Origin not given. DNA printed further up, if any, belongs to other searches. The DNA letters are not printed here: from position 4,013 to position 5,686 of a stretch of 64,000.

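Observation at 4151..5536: FAAL-like starter enzyme is hinge-truncated, has a degenerate P-loop, and is in frame with the PKS across a single TGA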

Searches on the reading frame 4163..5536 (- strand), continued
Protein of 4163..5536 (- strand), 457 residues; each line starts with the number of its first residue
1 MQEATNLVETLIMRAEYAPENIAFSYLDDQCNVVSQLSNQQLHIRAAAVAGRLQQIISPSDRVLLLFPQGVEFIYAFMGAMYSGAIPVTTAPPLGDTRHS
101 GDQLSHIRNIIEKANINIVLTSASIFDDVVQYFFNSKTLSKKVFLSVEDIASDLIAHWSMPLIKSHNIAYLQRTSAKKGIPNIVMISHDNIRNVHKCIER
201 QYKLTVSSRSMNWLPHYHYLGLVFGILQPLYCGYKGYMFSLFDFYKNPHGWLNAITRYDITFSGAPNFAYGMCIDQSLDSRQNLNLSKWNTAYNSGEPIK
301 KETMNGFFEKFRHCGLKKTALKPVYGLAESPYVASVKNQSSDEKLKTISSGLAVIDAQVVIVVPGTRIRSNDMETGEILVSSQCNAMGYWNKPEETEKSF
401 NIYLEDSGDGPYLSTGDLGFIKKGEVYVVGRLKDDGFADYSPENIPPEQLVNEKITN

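Call 67: predict_structure(alignment_id=A3)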
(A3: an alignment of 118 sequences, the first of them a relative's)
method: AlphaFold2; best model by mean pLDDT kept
length: 457 residues; sequences in the alignment: 118
mean_pLDDT: 90.6   pTM: 0.91
mean pLDDT of the five models: 90.6, 89.2, 89.0, 88.7, 88.2
residues with pLDDT >= 90: 353; 70-90: 65; 50-70: 33; < 50: 6
segments of 3 or more residues with pLDDT < 50: 452-457
pLDDT, mean of each block of 10 residues (from residue 1): 88 97 97 98 99 97 97 98 97 74 87 95 95 89 97 97 96 80 95 95 96 94 97 97 94 98 95 91 93 86 94 96 91 70 76 90 93 93 96 96 95 94 91 67 54 44
secondary structure, 60 per line:
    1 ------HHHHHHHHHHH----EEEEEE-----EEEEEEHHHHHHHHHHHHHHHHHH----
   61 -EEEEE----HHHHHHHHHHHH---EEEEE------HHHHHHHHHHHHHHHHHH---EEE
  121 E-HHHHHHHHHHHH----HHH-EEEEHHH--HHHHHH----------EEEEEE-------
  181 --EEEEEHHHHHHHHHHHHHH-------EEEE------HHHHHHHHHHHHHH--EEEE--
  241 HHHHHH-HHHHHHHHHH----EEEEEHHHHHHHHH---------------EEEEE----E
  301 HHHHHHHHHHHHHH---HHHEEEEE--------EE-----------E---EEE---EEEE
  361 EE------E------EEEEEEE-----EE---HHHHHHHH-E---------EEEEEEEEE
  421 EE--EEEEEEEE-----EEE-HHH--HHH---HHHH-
elements in order: H7-17 E22-27 E33-38 H39-56 E62-66 H71-82 E86-90 H97-114 E118-121 H123-134 E143-146 H152-157 E168-173 E183-187 H188-201 E209-212 H219-232 E235-238 H241-246 H248-257 E262-266 H267-275 E291-295 H301-314 E321-325 E351-353 E357-362 E376-382 H393-400 E412-422 E425-432 E438-440 H453-456

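Call 70: list_cluster_members(proteins=[P0001, P0005, P0010])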
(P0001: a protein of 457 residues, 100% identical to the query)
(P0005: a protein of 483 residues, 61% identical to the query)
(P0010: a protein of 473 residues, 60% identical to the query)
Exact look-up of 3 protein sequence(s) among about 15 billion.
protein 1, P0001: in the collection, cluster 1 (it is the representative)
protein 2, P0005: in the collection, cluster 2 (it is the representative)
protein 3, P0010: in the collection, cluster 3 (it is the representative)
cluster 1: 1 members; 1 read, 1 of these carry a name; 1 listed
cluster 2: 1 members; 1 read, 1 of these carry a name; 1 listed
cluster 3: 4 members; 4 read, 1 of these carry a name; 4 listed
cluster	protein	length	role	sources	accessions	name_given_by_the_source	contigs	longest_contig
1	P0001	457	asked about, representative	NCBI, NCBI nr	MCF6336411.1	MAG: AMP-binding protein [Gammaproteobacteria bacterium] | AMP-binding protein [Gammaproteobacteria bacterium]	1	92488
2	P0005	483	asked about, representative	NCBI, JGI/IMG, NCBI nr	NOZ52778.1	MAG: fatty acyl-AMP ligase [Gammaproteobacteria bacterium] | fatty acyl-AMP ligase [Gammaproteobacteria bacterium]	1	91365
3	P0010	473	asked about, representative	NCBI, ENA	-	-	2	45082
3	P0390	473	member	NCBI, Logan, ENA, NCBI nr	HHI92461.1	MAG TPA: hypothetical protein ENK04_02945 [Gammaproteobacteria bacterium] | hypothetical protein [Gammaproteobacteria bacterium]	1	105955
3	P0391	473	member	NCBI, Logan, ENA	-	-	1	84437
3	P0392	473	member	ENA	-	-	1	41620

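Call 78: search_protein_families(library=pfam, proteins=[P0249, P0255], max_evalue=0.0001)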
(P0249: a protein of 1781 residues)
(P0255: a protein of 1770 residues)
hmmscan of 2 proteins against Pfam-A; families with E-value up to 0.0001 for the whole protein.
P0249 (1781 aa): 11 families
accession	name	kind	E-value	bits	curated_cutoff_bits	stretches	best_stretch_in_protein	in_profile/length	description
PF00109.32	ketoacyl-synt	-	1.9e-88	296.7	20.8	1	487-733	2-250/252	Beta-ketoacyl synthase, N-terminal domain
PF08659.16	KR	-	5.1e-55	186.6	22.6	1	1372-1553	1-176/180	KR domain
PF00501.34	AMP-binding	-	8.5e-44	150.3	29.9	1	15-408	2-384/384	AMP-binding enzyme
PF02801.28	Ketoacyl-synt_C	-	1.7e-38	131.7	20.8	1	743-867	1-118/119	Beta-ketoacyl synthase, C-terminal domain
PF22336.2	RhiE-like_linker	-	2.7e-12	46.9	27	1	946-1012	1-65/67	RhiE-like, KS-MAT linker domain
PF16197.11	KAsynt_C_assoc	-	2.8e-10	41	33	1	871-981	2-98/111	Ketoacyl-synthetase C-terminal extension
PF22621.2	CurL-like_PKS_C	-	9.4e-10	38.8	27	1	945-1007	3-64/64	CurL-like, PKS C-terminal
PF00550.31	PP-binding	-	1.3e-09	38.6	20.8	1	1660-1720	2-61/67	Phosphopantetheine attachment site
PF02719.21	Polysacc_synt_2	-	1.8e-07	31.1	20.2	1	1375-1513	2-128/293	Polysaccharide biosynthesis protein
PF01370.27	Epimerase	-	2.4e-05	24.3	20.9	1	1375-1522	2-123/240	NAD dependent epimerase/dehydratase family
PF00106.31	adh_short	-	6.6e-05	22.9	26.6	0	1375-1538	4-161/195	short chain dehydrogenase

P0255 (1770 aa): 11 families
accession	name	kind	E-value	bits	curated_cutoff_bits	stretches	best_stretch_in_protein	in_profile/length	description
PF00109.32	ketoacyl-synt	-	9.7e-90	301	20.8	1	490-737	3-252/252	Beta-ketoacyl synthase, N-terminal domain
PF00501.34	AMP-binding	-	1.5e-55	189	29.9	1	13-412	2-384/384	AMP-binding enzyme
PF08659.16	KR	-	2.7e-55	187.5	22.6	1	1364-1546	1-177/180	KR domain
PF02801.28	Ketoacyl-synt_C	-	3.3e-39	134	20.8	1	745-870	1-119/119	Beta-ketoacyl synthase, C-terminal domain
PF22336.2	RhiE-like_linker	-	1.5e-17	63.7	27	1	946-1012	1-65/67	RhiE-like, KS-MAT linker domain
PF16197.11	KAsynt_C_assoc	-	1.2e-12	48.7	33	1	873-963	2-81/111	Ketoacyl-synthetase C-terminal extension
PF00550.31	PP-binding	-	4.7e-12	46.4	20.8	1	1653-1718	3-67/67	Phosphopantetheine attachment site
PF22621.2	CurL-like_PKS_C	-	6.8e-12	45.6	27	1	944-1007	2-64/64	CurL-like, PKS C-terminal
PF02719.21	Polysacc_synt_2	-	3.2e-05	23.7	20.2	1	1367-1509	2-132/293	Polysaccharide biosynthesis protein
PF13561.12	adh_short_C2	-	3.5e-05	23.9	27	1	1409-1534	31-159/236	Enoyl-(Acyl carrier protein) reductase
PF00106.31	adh_short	-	4.1e-05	23.6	26.6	0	1367-1530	4-161/195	short chain dehydrogenase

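Call 82: find_encoding_contigs(protein=P0249, flank=10000, max_places=2)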
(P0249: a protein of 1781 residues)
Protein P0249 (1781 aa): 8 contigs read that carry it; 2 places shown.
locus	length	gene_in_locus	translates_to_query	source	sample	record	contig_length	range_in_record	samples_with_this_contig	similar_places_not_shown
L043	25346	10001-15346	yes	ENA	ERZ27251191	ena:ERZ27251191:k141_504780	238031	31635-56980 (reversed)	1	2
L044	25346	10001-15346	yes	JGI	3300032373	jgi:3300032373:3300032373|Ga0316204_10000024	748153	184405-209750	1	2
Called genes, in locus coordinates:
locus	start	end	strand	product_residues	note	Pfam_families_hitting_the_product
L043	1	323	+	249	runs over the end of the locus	PF00378:ECH_1, PF16113:ECH_2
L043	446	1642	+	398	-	PF00698:Acyl_transf_1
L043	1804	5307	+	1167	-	PF00550:PP-binding (weak), PF00109:ketoacyl-synt, PF02801:Ketoacyl-synt_C, PF16197:KAsynt_C_assoc, PF22336:RhiE-like_linker (weak), PF00561:Abhydrolase_1, PF12146:Hydrolase_4, PF12697:Abhydrolase_6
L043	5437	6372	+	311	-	PF00685:Sulfotransfer_1, PF13469:Sulfotransfer_3 (faint)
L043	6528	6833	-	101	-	PF07045:DUF1330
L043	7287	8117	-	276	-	-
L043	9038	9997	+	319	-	PF00550:PP-binding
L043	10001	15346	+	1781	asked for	PF00501:AMP-binding, PF00109:ketoacyl-synt, PF02801:Ketoacyl-synt_C, PF16197:KAsynt_C_assoc, PF22336:RhiE-like_linker, PF22621:CurL-like_PKS_C, PF08659:KR, PF00550:PP-binding, +2 more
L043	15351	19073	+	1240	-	-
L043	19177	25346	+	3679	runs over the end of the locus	PF23589:WHD_AprA, PF00109:ketoacyl-synt, PF02801:Ketoacyl-synt_C, PF16197:KAsynt_C_assoc, PF22336:RhiE-like_linker, PF22621:CurL-like_PKS_C, PF21089:PKS_DH_N, PF14765:PS-DH, +18 more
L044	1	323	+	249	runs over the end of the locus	PF00378:ECH_1, PF16113:ECH_2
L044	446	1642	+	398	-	PF00698:Acyl_transf_1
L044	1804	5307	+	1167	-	PF00550:PP-binding (weak), PF00109:ketoacyl-synt, PF02801:Ketoacyl-synt_C, PF16197:KAsynt_C_assoc, PF22336:RhiE-like_linker (weak), PF00561:Abhydrolase_1, PF12146:Hydrolase_4, PF12697:Abhydrolase_6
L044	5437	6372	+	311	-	PF00685:Sulfotransfer_1, PF13469:Sulfotransfer_3 (faint)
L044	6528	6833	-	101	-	PF07045:DUF1330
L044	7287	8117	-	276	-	-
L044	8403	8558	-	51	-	-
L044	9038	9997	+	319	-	PF00550:PP-binding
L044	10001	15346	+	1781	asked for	PF00501:AMP-binding, PF00109:ketoacyl-synt, PF02801:Ketoacyl-synt_C, PF16197:KAsynt_C_assoc, PF22336:RhiE-like_linker, PF22621:CurL-like_PKS_C, PF08659:KR, PF00550:PP-binding, +2 more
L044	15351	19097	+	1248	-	-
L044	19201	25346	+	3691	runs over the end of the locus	-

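Call 83: search_protein_families(library=pfam, proteins=[L044:9038-9997:+, L044:15351-19097:+, L044:1804-5307:+, L044:5437-6372:+, L044:446-1642:+, L044:7287-8117:-], max_evalue=0.01)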
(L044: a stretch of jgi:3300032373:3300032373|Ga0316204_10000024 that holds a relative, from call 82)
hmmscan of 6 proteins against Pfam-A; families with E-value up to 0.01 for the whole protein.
L044:9038-9997:+ (319 aa): 1 family
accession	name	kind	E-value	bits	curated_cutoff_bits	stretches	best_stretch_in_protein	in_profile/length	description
PF00550.31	PP-binding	-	3.2e-12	47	20.8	1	37-97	6-66/67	Phosphopantetheine attachment site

L044:15351-19097:+ (1248 aa): 8 families
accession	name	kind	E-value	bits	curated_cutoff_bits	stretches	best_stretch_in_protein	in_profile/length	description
PF00109.32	ketoacyl-synt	-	5.9e-84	282.1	20.8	1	36-284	2-252/252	Beta-ketoacyl synthase, N-terminal domain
PF02801.28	Ketoacyl-synt_C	-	3.8e-39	133.8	20.8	1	293-409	2-118/119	Beta-ketoacyl synthase, C-terminal domain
PF21089.3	PKS_DH_N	-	1.3e-21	76.9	27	2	855-953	1-100/103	Polyketide synthase dehydratase domain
PF14765.12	PS-DH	-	3e-14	53.3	23.7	2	667-830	2-162/166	Polyketide synthase dehydratase N-terminal domain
PF16197.11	KAsynt_C_assoc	-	3.7e-09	37.4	33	1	412-469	1-56/111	Ketoacyl-synthetase C-terminal extension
PF00550.31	PP-binding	-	6.4e-07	30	20.8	1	1181-1241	6-67/67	Phosphopantetheine attachment site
PF23297.2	ACP_SdgA_C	-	1.4e-05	25.5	27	1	1167-1246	4-84/95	Highly reducing polyketide synthase sdgA, C-terminal ACP domain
PF00108.29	Thiolase_N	-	0.00025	21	26.4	1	190-236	67-115/260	Thiolase, N-terminal domain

L044:1804-5307:+ (1167 aa): 13 families
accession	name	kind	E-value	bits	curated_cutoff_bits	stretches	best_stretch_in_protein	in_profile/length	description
PF00109.32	ketoacyl-synt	-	6.8e-64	216.3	20.8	1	152-392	2-252/252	Beta-ketoacyl synthase, N-terminal domain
PF02801.28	Ketoacyl-synt_C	-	1.4e-36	125.5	20.8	1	400-513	1-116/119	Beta-ketoacyl synthase, C-terminal domain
PF00561.26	Abhydrolase_1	-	3.2e-18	66.7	25.8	1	920-1153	1-244/245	alpha/beta hydrolase fold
PF12697.13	Abhydrolase_6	-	1.4e-12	49.2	26.3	1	924-1151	3-208/217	Alpha/beta hydrolase family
PF12146.15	Hydrolase_4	-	4.9e-12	46.1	27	1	952-1147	38-232/239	Serine aminopeptidase, S33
PF00550.31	PP-binding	-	1.5e-11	44.8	20.8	2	53-115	4-67/67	Phosphopantetheine attachment site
PF16197.11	KAsynt_C_assoc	-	9.6e-11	42.5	33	1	520-602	2-77/111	Ketoacyl-synthetase C-terminal extension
PF22336.2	RhiE-like_linker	-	3e-07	30.8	27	1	590-661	2-66/67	RhiE-like, KS-MAT linker domain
PF00108.29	Thiolase_N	-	4.7e-05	23.3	26.4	1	304-342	75-113/260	Thiolase, N-terminal domain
PF22621.2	CurL-like_PKS_C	-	0.00011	22.5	27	1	586-649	1-59/64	CurL-like, PKS C-terminal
PF00326.27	Peptidase_S9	-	0.002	18.1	22.6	0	969-1016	43-89/213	Prolyl oligopeptidase family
PF10230.15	LIDHydrolase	-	0.0028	17.9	27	0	940-1028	26-122/262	Lipid-droplet associated hydrolase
PF00975.26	Thioesterase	-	0.0033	18.1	26.4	0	921-1148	2-208/226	Thioesterase domain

L044:5437-6372:+ (311 aa): 2 families
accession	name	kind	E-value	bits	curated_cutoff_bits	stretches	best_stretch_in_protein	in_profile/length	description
PF00685.33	Sulfotransfer_1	-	3.9e-36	125.2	22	1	29-292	2-251/255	Sulfotransferase domain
PF13469.12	Sulfotransfer_3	-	2.4e-07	31.7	27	1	177-225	166-215/216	Sulfotransferase family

L044:446-1642:+ (398 aa): 1 family
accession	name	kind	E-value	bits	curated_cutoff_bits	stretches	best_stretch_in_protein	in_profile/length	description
PF00698.26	Acyl_transf_1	-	1.8e-33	116.8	32.7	1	4-259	2-260/319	Acyl transferase domain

L044:7287-8117:- (276 aa): 1 family
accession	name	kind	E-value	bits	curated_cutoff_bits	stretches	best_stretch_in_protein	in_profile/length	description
PF16165.10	Ferlin_C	-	0.0073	16.7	29.4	0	176-242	21-86/154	Ferlin C-terminus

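Call 88: find_encoding_contigs(protein=P0255, flank=10000, max_places=3)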
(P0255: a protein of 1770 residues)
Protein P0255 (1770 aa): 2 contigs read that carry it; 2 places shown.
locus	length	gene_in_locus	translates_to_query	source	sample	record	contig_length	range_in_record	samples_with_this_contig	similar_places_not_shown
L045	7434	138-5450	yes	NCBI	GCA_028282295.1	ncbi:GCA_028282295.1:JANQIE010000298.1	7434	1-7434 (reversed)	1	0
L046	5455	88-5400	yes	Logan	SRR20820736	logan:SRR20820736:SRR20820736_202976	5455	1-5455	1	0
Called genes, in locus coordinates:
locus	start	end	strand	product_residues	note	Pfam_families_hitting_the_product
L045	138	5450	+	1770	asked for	PF00501:AMP-binding, PF00109:ketoacyl-synt, PF02801:Ketoacyl-synt_C, PF16197:KAsynt_C_assoc, PF22336:RhiE-like_linker, PF22621:CurL-like_PKS_C, PF08659:KR, PF00550:PP-binding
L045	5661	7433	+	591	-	?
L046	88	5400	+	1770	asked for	PF00501:AMP-binding, PF00109:ketoacyl-synt, PF02801:Ketoacyl-synt_C, PF16197:KAsynt_C_assoc, PF22336:RhiE-like_linker, PF22621:CurL-like_PKS_C, PF08659:KR, PF00550:PP-binding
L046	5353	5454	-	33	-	?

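Call 94: fold_search(model_id=the predicted structure, library=pdb)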
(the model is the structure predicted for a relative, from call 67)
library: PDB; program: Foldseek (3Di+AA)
matches with E <= 10: 1868; with E <= 0.001: 632
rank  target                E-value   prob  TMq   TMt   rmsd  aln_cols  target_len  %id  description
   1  7r7e_A                2.8e-46  1.00  0.86  0.70   3.5       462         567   32  Synechococcus Olefin Synthase FAAL domain in complex with AMP and pyrophosphate (released 2022-07-06)
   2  3kxw                  2.9e-46  1.00  0.85  0.69   3.5       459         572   35  The crystal structure of fatty acid AMP ligase from Legionella pneumophila (released 2010-03-16)
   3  7r7g_A                5.4e-46  1.00  0.87  0.70   3.8       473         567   32  Synechococcus Olefin Synthase FAAL domain A229I/R336A in complex with palmitoyl adenylate and pyrophosphate (released 2022-07-06)
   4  3lnv                  6.8e-46  1.00  0.85  0.69   3.5       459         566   34  The crystal structure of fatty acyl-adenylate ligase from L. pneumophila in complex with acyl adenylate and pyrophosphat (released 2010-04-07)
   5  7r7f_A                6.2e-45  1.00  0.86  0.70   3.6       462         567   32  Synechococcus Olefin Synthase FAAL domain R336A in complex with stearoyl adenylate and pyrophosphate (released 2022-07-06)
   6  5icr_D                8.8e-43  1.00  0.86  0.65   4.0       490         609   26  2.25 Angstrom Resolution Crystal Structure of Fatty-Acid-CoA Ligase (FadD32) from Mycobacterium smegmatis in complex w (released 2016-04-06)
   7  5icr_C                2.4e-42  1.00  0.87  0.65   3.8       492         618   27  2.25 Angstrom Resolution Crystal Structure of Fatty-Acid-CoA Ligase (FadD32) from Mycobacterium smegmatis in complex w (released 2016-04-06)
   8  5d6j_A                5.3e-42  1.00  0.87  0.64   4.0       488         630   27  Crystal structure of a mycobacterial protein (released 2016-03-02)
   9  5ey8_B                5.3e-42  1.00  0.86  0.67   3.9       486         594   26  Structure of FadD32 from Mycobacterium smegmatis complexed to AMPC20 (released 2015-12-16)
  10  5d6n                  9.5e-42  1.00  0.86  0.82   3.7       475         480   26  Crystal structure of a mycobacterial protein (released 2016-03-02)
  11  5ey8_E                1.1e-41  1.00  0.86  0.67   3.7       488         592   26  Structure of FadD32 from Mycobacterium smegmatis complexed to AMPC20 (released 2015-12-16)
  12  5icr_B                2.1e-41  1.00  0.87  0.66   3.8       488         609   27  2.25 Angstrom Resolution Crystal Structure of Fatty-Acid-CoA Ligase (FadD32) from Mycobacterium smegmatis in complex w (released 2016-04-06)
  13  5ey8_G                3.0e-41  1.00  0.86  0.66   3.9       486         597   27  Structure of FadD32 from Mycobacterium smegmatis complexed to AMPC20 (released 2015-12-16)
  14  5ey8_C                3.3e-41  1.00  0.85  0.65   4.0       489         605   26  Structure of FadD32 from Mycobacterium smegmatis complexed to AMPC20 (released 2015-12-16)
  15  5ey8_D                3.5e-41  1.00  0.86  0.66   3.9       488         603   27  Structure of FadD32 from Mycobacterium smegmatis complexed to AMPC20 (released 2015-12-16)
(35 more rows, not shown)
